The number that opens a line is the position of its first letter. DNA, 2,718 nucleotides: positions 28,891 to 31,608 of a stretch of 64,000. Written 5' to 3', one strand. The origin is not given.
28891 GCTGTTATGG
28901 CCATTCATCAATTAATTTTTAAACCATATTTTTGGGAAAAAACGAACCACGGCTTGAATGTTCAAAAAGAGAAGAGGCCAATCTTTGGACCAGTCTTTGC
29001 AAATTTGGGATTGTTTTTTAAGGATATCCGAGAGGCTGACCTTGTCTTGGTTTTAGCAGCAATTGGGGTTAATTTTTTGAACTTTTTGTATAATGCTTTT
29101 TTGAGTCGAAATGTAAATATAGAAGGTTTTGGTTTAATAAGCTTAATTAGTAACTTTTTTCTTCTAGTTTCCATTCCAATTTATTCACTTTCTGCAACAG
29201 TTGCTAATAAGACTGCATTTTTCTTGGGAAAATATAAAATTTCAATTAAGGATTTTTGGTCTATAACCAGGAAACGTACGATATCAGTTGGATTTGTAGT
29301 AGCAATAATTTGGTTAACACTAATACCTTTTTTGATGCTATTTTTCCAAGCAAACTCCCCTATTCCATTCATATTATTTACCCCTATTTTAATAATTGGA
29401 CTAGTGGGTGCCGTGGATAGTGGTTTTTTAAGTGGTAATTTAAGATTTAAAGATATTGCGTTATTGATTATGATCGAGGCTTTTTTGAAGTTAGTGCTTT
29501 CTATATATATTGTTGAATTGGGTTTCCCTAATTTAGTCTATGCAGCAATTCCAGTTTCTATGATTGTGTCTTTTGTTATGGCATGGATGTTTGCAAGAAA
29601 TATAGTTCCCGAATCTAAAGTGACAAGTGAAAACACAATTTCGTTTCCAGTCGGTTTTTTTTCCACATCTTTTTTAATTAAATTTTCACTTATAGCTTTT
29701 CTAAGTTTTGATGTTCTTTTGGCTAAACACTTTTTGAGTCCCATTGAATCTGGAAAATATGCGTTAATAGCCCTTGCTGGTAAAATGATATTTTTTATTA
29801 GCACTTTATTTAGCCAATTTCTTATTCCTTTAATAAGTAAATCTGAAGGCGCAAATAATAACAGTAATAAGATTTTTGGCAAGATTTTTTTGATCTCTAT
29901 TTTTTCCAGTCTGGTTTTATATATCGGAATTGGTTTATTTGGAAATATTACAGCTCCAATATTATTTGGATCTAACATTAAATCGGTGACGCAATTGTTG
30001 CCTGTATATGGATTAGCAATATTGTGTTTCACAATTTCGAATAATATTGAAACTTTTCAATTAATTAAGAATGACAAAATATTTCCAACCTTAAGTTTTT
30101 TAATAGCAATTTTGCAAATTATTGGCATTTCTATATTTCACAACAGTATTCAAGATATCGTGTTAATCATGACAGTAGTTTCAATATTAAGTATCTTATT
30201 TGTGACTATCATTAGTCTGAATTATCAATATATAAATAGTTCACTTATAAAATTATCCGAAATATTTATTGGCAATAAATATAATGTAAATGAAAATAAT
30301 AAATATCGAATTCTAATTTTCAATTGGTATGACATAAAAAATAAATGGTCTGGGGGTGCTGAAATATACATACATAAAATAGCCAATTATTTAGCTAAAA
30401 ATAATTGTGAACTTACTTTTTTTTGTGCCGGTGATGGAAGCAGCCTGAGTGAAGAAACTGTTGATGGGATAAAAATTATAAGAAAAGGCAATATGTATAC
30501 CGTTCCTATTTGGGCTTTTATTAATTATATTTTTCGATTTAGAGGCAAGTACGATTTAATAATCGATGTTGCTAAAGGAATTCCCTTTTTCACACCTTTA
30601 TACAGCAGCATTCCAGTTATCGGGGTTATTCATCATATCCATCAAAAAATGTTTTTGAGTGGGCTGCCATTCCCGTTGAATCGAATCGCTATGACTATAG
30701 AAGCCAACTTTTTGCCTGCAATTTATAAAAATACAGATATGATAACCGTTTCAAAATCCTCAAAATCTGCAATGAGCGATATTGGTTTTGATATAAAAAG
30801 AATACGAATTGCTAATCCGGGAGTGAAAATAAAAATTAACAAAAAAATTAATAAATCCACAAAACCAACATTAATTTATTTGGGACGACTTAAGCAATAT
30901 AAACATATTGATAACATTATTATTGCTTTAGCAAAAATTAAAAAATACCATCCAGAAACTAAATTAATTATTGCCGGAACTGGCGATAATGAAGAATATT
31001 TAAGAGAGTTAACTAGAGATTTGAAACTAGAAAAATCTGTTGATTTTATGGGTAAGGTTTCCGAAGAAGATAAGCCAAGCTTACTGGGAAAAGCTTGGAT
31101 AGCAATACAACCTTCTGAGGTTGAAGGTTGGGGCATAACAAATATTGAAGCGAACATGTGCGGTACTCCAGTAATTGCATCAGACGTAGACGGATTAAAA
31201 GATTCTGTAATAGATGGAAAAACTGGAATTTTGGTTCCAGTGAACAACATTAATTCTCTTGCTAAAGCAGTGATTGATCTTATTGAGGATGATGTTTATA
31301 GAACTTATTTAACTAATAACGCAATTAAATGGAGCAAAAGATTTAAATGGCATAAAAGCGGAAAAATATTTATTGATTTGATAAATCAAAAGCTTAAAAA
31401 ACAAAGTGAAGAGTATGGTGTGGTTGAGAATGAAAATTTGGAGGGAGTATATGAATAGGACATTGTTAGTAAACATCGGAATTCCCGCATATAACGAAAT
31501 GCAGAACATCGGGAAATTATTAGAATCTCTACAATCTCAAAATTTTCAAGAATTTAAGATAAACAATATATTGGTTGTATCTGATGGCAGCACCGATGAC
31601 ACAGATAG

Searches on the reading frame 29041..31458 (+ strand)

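Call 38: search_protein_families(library=ncbifam, proteins=[window:29041-31458:+], max_evalue=0.00001)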
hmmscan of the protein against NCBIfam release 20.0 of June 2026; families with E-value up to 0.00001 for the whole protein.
window:29041-31458:+ (805 aa): 33 families (the best 25 are shown)
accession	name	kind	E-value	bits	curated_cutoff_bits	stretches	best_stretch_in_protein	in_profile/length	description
TIGR03449.1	mycothiol_MshA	equivalog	3.2e-27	95.5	462.5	1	606-779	218-398/406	D-inositol-3-phosphate glycosyltransferase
NF041010.1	glycosy_Agl16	equivalog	2.4e-25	89.2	575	1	438-773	15-340/352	glycosylation protein Agl16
TIGR03999.1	thiol_BshA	equivalog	1.8e-24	86.4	273.7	1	603-772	193-361/375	N-acetyl-alpha-D-glucosaminyl L-malate synthase BshA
NF041876.1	EPS_EpsE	equivalog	2.7e-22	79.5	400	1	579-761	191-372/389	exopolysaccharide biosynthesis GT4 family glycosyltransferase EpsE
NF047880.1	glyco_SdgA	exception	2.8e-21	75.7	800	1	522-774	237-480/488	serine-aspartate repeat adhesin O-glycosyltransferase SdgA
TIGR03088.1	stp2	hypoth_equivalog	3e-20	72.6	409.05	1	581-780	167-369/374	TIGR03088 family PEP-CTERM/XrtA system glycosyltransferase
TIGR02149.1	glgA_Coryne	subfamily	3.4e-19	69.2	302.4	1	581-771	176-377/391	glycogen synthase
TIGR04157.1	glyco_rSAM_CFB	subfamily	5e-19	68.6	400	1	606-751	225-367/406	TIGR04157 family glycosyltransferase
NF050056.1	ProtGlycPglH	equivalog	2.3e-18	66.4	600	1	565-783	138-352/354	GalNAc-alpha-(1->4)-GalNAc-alpha-(1->3)-diNAcBac-PP-undecaprenol alpha-1,4-N-acetyl-D-galactosaminyltransferase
TIGR04047.1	MSMEG_0565_glyc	hypoth_equivalog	3.5e-18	65.8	259.85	1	581-779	166-369/373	MSMEG_0565 family glycosyltransferase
TIGR04063.1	stp3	hypoth_equivalog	1.5e-17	63.6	442.05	1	581-777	187-388/397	TIGR04063 family PEP-CTERM/XrtA system glycosyltransferase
NF046085.1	XrtY_assoc_Gly1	equivalog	3.4e-17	62.4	400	1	598-763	194-362/387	XrtY-associated glycosyltransferase XYAG1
NF007396.0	PRK09922.1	equivalog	1.2e-16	60.6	385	1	568-761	140-338/361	lipopolysaccharide 1,6-galactosyltransferase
NF038229.1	Glyco4_Geo_Pelo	equivalog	1.5e-15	57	400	1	588-783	135-335/338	GPMC system family 4 glycosyltransferase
NF050063.1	ProtGlycPglJ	equivalog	2.7e-15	56.4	500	1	557-772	137-354/363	N-acetylgalactosamine-N,N'-diacetylbacillosaminyl-diphospho-undecaprenol 4-alpha-N-acetylgalactosaminyltransferase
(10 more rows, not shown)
